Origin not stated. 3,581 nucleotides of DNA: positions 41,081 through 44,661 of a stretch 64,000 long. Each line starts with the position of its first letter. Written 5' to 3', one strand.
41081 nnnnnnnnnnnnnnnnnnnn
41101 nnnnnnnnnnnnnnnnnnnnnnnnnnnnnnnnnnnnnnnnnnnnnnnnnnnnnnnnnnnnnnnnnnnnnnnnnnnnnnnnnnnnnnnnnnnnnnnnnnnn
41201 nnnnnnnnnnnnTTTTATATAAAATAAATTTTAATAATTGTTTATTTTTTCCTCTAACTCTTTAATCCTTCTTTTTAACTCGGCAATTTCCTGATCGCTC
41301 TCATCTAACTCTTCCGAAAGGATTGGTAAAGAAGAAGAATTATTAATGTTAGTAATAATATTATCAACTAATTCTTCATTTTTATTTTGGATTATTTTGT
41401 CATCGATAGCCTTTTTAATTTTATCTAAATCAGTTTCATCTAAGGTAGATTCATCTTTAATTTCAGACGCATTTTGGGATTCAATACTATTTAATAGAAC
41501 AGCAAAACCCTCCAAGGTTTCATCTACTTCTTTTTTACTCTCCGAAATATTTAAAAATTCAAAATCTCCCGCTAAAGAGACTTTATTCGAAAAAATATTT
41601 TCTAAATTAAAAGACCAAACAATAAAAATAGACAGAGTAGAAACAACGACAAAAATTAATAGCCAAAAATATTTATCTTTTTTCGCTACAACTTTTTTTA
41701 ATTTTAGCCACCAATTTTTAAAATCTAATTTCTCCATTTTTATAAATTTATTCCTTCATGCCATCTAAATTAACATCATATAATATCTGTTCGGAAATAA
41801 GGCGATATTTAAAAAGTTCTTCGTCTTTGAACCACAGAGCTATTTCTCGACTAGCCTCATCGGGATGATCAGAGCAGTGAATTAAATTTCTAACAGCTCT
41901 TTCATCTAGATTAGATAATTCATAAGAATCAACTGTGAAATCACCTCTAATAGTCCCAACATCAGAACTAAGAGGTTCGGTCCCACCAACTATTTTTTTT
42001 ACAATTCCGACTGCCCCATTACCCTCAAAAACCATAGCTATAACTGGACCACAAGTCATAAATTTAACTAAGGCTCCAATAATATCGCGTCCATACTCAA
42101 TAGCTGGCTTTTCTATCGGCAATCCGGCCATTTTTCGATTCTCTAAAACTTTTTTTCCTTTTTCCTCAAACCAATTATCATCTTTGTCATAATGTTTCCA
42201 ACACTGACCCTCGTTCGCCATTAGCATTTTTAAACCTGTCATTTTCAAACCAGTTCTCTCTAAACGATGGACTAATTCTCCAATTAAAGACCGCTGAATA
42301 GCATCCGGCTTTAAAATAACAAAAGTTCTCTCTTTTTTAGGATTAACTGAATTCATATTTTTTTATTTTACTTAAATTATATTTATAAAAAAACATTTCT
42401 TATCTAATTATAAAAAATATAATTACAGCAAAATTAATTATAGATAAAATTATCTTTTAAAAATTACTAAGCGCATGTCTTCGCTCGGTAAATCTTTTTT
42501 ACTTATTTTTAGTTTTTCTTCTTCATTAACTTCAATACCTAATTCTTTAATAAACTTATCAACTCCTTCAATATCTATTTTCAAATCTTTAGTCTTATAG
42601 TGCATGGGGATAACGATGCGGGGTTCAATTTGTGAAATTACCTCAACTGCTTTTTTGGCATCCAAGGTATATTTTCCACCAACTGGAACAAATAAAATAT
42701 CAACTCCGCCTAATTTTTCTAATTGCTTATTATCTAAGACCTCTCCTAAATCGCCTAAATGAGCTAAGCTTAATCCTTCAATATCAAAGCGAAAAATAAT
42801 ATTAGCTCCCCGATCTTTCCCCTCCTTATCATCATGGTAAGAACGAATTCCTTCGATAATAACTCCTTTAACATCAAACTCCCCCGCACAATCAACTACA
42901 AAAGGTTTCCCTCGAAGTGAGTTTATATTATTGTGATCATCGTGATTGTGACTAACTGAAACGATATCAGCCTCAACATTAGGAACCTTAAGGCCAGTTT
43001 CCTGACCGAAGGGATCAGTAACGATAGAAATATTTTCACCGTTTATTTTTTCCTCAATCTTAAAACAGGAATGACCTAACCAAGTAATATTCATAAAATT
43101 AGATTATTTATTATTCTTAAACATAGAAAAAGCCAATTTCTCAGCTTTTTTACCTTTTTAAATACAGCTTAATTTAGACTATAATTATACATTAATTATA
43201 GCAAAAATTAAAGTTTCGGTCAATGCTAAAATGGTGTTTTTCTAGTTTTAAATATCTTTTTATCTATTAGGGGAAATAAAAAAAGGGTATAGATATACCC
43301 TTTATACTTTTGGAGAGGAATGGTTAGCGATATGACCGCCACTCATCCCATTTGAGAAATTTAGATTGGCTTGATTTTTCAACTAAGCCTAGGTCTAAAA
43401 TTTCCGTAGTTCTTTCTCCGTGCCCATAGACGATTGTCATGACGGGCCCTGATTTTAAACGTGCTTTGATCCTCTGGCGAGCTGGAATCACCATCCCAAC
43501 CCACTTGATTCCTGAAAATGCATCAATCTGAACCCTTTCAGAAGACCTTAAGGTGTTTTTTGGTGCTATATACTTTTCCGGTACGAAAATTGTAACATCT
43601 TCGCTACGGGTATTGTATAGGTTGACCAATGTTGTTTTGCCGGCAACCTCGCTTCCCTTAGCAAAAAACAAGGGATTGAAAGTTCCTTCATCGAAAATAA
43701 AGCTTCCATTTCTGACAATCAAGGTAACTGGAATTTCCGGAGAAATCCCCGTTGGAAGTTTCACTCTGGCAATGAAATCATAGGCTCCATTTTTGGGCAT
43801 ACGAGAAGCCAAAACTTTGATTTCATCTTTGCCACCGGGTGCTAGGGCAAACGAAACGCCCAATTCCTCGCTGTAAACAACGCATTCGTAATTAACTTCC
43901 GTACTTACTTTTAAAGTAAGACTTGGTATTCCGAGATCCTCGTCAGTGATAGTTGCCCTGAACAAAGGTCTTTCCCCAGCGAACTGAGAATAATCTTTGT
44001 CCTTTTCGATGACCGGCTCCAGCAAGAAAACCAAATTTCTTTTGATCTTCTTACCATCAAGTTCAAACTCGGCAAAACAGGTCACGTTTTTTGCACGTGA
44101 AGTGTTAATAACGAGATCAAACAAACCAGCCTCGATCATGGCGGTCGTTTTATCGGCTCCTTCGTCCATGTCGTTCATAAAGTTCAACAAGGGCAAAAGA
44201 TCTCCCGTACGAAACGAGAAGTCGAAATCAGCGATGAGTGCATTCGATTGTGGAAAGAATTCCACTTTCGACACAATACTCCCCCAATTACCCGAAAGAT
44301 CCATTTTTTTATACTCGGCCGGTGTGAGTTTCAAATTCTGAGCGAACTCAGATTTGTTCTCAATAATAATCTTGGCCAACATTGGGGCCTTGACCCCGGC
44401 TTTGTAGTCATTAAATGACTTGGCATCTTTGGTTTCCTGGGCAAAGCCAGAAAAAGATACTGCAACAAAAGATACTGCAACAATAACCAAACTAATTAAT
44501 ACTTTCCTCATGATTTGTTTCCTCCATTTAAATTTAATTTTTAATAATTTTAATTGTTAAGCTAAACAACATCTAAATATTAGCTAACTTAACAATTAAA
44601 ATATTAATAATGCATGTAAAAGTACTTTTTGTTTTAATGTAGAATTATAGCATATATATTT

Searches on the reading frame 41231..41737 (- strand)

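Call 8: search_protein_families(library=pfam, proteins=[window:41231-41737:-], max_evalue=0.01)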
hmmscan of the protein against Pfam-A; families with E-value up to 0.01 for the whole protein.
window:41231-41737:- (168 aa): 1 family
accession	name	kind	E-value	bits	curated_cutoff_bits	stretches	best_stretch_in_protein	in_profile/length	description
PF22299.1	BRISC_FAM175B_helical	-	0.0031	17.6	27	1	139-165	36-62/62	BRISC complex subunit FAM175B, helical domain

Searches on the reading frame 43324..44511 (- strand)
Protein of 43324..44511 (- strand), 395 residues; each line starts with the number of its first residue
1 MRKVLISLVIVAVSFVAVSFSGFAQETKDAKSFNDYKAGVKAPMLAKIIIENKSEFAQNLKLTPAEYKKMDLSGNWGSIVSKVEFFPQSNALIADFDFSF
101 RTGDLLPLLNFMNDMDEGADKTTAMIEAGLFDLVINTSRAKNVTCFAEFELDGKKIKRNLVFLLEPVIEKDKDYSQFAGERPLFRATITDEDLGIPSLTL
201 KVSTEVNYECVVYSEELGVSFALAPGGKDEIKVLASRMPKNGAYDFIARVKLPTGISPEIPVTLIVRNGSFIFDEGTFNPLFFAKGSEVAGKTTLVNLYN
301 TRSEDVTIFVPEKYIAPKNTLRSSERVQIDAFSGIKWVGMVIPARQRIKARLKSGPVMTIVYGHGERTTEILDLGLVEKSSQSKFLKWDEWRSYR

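Call 8: search_protein_families(library=pfam, proteins=[window:43324-44511:-], max_evalue=0.01)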
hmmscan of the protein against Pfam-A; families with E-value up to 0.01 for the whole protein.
window:43324-44511:- (395 aa): 0 families

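Call 23: find_homologous_proteins(query=window:43324-44511:-)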
Query window:43324-44511:- (395 aa): 1 proteins with E <= 0.001 among 8000 candidates.
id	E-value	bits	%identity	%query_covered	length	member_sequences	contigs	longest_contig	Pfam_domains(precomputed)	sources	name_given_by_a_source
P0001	1.3e-230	783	88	100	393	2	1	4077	-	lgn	-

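Call 24: find_encoding_contigs(protein=P0001, flank=10000)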
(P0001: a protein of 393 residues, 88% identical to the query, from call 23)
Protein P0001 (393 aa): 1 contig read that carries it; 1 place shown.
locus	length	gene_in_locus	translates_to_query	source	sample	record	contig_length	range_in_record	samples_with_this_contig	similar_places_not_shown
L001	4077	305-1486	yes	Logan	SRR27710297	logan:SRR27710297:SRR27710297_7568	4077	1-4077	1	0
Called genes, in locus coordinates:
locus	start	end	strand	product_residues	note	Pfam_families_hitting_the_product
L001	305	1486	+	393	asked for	-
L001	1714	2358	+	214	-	PF13483:Lactamase_B_3, PF12706:Lactamase_B_2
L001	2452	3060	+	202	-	PF00334:NDK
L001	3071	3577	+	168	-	-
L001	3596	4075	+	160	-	?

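Call 25: find_encoding_contigs(protein=window:43324-44511:-, flank=10000)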
Protein window:43324-44511:- (395 aa): 1 contig read that carries it; 1 place shown.
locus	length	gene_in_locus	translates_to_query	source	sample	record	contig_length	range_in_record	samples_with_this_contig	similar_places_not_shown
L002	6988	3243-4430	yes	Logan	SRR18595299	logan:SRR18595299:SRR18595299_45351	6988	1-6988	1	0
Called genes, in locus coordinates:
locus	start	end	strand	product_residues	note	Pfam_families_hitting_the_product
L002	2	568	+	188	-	?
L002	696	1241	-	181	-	-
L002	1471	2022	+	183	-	-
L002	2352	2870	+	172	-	-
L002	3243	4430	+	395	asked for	-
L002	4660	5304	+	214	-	PF13483:Lactamase_B_3, PF12706:Lactamase_B_2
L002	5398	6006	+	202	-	PF00334:NDK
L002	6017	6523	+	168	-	-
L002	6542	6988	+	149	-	?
